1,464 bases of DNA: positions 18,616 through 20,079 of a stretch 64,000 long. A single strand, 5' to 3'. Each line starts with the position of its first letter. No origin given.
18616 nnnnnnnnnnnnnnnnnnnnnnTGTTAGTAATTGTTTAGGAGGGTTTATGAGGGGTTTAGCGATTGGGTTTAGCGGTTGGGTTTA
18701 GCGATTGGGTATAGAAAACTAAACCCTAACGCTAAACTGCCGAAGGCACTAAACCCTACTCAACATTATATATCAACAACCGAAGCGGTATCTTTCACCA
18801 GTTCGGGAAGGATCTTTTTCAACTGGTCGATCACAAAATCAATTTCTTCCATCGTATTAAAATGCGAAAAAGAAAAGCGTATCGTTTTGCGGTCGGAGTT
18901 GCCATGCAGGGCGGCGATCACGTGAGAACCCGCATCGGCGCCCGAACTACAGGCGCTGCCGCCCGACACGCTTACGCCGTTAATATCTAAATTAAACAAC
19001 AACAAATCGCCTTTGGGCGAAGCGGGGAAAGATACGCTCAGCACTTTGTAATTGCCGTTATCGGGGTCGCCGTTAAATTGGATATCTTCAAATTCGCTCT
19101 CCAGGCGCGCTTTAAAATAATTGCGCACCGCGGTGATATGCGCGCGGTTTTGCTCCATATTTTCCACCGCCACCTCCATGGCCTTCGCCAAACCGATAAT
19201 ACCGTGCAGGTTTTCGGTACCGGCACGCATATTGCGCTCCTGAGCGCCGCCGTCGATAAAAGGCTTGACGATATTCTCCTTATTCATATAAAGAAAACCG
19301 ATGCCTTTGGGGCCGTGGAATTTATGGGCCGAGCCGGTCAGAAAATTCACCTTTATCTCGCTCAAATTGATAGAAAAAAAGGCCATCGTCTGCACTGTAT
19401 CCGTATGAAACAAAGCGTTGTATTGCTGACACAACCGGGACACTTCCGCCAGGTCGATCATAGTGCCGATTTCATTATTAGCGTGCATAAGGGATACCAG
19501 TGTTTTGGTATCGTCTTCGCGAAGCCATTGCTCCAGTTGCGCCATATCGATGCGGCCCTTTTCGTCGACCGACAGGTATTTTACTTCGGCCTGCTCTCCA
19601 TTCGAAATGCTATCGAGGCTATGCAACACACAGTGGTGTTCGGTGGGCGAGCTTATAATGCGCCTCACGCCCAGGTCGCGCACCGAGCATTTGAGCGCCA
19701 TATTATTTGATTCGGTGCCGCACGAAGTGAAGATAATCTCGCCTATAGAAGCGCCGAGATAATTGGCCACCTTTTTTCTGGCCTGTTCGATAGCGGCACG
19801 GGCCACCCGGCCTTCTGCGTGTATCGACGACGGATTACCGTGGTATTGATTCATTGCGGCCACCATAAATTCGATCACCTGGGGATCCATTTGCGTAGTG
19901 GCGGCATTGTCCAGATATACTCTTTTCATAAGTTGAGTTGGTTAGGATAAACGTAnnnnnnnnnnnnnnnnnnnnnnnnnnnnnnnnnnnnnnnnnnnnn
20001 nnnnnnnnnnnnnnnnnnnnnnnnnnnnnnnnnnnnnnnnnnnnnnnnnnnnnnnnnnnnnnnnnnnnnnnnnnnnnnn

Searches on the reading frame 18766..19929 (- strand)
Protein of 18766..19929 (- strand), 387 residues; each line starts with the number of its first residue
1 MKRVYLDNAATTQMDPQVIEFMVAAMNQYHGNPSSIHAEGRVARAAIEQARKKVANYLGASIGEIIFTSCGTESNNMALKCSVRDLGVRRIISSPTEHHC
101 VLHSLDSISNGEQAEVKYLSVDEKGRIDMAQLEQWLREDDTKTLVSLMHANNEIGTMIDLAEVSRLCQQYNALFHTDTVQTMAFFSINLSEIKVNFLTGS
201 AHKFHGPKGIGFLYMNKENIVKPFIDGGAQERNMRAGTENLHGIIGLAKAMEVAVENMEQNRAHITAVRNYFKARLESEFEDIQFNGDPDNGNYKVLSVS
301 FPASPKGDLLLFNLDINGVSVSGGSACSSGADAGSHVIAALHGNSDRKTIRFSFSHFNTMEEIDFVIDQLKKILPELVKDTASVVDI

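Call 4: search_protein_families(library=pfam, proteins=[window:18766-19929:-])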
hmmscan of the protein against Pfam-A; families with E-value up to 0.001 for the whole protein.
window:18766-19929:- (387 aa): 3 families
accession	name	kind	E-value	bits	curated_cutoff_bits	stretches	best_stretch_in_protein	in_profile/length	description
PF00266.25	Aminotran_5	-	2.6e-74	250.9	21.5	1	4-364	1-369/371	Aminotransferase class-V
PF01212.27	Beta_elim_lyase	-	1.7e-08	34.6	27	1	29-178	28-169/288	Beta-eliminating lyase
PF00155.27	Aminotran_1_2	-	6.6e-08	32.6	19.7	1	47-284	44-296/361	Aminotransferase class I and II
